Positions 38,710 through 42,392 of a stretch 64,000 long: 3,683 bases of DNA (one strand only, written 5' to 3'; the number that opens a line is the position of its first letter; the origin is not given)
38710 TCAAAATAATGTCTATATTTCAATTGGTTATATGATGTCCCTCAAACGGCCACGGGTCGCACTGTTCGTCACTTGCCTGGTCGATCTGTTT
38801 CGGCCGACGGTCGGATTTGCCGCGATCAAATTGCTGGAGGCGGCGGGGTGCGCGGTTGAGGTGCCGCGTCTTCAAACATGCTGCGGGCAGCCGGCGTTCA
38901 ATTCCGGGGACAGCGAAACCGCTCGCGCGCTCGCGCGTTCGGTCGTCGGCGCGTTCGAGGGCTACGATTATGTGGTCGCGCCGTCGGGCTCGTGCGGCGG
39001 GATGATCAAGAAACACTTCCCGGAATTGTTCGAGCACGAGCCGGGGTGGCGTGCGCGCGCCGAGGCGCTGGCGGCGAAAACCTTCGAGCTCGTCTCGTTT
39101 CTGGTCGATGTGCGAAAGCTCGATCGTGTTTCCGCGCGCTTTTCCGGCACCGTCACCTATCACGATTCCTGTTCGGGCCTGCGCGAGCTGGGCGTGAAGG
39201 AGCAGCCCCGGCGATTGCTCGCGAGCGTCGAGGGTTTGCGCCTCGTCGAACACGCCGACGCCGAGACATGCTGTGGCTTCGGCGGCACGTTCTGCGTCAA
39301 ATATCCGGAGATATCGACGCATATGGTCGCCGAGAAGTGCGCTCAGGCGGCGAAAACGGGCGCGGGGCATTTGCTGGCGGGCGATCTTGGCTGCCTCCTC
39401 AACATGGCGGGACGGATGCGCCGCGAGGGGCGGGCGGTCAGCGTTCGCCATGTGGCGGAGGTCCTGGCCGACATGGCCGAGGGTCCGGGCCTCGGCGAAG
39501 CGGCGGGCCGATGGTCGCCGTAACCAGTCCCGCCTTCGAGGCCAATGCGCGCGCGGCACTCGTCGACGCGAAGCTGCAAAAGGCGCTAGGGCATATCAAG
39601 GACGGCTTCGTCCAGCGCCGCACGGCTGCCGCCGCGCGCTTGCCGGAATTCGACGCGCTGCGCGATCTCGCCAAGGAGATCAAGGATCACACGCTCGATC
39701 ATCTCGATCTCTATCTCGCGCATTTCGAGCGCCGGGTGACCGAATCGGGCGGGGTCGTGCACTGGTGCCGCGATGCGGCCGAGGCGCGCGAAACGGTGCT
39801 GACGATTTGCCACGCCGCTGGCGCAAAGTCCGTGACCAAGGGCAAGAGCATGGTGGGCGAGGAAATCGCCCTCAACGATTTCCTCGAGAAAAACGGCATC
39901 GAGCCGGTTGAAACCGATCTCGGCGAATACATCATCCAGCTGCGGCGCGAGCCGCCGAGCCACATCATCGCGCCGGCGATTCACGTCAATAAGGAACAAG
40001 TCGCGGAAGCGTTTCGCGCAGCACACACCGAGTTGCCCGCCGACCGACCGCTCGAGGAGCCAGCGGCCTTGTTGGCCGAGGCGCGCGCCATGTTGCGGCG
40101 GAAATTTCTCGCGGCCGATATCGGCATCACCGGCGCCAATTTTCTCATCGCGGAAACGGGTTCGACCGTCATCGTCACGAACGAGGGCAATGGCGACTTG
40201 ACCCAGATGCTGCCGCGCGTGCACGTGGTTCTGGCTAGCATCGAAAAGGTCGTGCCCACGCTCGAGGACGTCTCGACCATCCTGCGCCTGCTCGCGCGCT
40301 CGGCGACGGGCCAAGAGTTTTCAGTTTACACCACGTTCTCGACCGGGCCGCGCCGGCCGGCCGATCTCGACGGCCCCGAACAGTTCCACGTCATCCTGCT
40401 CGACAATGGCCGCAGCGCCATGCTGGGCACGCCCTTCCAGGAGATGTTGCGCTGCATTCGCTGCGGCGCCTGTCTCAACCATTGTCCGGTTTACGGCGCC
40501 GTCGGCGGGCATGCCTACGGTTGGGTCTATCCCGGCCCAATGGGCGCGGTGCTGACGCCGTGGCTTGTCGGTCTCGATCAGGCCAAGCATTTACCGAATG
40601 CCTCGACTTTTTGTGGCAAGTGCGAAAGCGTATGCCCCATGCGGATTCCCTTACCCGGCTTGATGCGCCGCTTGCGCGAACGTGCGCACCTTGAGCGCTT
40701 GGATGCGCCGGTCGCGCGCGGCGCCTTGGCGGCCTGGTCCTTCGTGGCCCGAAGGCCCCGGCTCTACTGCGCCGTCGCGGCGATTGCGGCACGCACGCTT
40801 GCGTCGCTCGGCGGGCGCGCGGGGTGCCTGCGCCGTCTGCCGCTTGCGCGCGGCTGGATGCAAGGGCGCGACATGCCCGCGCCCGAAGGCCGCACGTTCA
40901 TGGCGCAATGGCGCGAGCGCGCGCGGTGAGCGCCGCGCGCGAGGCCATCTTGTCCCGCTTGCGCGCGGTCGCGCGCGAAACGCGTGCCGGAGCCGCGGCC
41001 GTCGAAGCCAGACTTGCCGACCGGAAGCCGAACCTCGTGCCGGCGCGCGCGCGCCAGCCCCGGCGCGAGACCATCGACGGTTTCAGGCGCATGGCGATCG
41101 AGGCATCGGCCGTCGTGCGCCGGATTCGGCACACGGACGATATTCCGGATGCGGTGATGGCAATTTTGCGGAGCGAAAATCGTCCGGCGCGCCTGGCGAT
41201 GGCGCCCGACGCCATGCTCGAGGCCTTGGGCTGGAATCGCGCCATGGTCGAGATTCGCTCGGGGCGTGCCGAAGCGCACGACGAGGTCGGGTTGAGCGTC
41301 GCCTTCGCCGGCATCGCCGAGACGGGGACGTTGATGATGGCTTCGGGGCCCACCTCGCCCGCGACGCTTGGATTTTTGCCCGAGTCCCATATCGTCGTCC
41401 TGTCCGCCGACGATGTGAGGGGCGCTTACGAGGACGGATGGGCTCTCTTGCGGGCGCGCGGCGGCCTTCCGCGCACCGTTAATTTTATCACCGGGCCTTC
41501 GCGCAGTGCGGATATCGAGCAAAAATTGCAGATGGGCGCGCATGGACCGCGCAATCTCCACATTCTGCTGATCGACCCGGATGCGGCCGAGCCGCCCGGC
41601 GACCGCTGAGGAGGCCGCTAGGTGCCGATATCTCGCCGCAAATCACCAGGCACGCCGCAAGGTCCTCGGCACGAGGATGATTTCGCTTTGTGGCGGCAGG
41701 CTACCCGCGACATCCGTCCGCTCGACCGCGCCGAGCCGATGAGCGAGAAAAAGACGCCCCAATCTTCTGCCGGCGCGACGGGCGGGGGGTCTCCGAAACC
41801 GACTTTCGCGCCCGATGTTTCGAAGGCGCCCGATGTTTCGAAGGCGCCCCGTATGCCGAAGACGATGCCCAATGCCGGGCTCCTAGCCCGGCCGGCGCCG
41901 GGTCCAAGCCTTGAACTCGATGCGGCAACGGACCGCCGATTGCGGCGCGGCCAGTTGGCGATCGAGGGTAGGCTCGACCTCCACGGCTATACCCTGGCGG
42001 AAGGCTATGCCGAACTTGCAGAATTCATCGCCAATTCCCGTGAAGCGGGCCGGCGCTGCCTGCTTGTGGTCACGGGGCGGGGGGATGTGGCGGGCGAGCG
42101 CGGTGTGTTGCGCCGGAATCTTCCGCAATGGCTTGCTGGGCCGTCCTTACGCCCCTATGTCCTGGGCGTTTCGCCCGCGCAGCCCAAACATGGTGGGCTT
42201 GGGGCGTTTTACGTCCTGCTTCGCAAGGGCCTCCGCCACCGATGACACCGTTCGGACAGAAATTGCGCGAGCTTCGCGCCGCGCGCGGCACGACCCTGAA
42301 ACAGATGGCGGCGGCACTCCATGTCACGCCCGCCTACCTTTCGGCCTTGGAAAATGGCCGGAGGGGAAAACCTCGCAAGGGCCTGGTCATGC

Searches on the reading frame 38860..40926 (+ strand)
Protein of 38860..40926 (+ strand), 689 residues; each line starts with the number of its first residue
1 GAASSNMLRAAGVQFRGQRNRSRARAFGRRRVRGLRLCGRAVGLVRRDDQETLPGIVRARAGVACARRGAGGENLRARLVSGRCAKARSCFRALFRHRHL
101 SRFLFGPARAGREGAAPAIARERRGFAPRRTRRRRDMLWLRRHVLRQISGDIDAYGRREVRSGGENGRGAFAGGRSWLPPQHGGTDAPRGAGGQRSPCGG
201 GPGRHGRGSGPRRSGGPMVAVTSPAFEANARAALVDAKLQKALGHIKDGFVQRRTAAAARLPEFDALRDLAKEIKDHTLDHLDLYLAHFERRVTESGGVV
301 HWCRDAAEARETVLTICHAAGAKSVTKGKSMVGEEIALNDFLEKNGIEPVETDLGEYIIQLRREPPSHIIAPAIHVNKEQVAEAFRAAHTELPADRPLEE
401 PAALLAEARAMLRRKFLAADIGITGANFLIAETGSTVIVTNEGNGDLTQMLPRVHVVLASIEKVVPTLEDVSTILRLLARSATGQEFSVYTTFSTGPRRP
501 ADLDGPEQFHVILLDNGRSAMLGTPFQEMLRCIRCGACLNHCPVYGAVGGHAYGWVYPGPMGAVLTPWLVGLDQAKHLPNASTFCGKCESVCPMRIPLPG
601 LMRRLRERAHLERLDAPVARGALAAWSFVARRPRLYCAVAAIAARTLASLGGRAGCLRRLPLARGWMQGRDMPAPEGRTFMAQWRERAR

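Call 16: search_protein_families(library=pfam, proteins=[window:38860-40926:+])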
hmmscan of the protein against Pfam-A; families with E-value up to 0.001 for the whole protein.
window:38860-40926:+ (689 aa): 9 families
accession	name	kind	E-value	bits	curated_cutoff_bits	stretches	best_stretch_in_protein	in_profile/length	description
PF02589.21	LUD_dom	-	1.7e-49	168.6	22.6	1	287-514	2-189/189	LUD domain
PF13183.11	Fer4_8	-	5.1e-12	46.6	27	1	528-596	1-68/68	4Fe-4S dicluster domain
PF13187.11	Fer4_9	-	1.1e-07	32.3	27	1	511-544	16-49/52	4Fe-4S dicluster domain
PF13534.11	Fer4_17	-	2.6e-07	31.5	22.2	1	531-596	1-60/61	4Fe-4S dicluster domain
PF12838.12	Fer4_7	-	1.3e-06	29.2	27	1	531-595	1-51/52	4Fe-4S dicluster domain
PF11870.13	LutB_C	-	1.1e-05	26.1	26.8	1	621-687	29-86/88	Lactate utilisation protein B, C-terminal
PF00037.32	Fer4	-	1.4e-05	25.2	21.1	0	531-544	7-20/24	4Fe-4S binding domain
PF13237.11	Fer4_10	-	1.5e-05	25.3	25.5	0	531-547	8-25/53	4Fe-4S dicluster domain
PF12798.12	Fer4_3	-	0.00014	22.8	27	0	532-546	1-14/15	4Fe-4S binding domain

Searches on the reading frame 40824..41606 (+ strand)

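Call 16: search_protein_families(library=pfam, proteins=[window:40824-41606:+])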
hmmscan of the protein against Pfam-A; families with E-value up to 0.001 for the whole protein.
window:40824-41606:+ (261 aa): 1 family
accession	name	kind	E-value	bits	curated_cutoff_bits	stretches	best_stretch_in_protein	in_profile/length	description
PF02589.21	LUD_dom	-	3.2e-24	86.1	22.6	1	154-250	86-189/189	LUD domain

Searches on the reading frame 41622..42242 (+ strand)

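Call 16: search_protein_families(library=pfam, proteins=[window:41622-42242:+])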
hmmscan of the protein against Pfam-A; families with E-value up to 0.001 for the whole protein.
window:41622-42242:+ (207 aa): 1 family
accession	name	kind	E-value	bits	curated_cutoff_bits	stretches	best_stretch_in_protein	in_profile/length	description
PF01713.27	Smr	-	2.4e-20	72.9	25.7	1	118-201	1-77/77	Smr domain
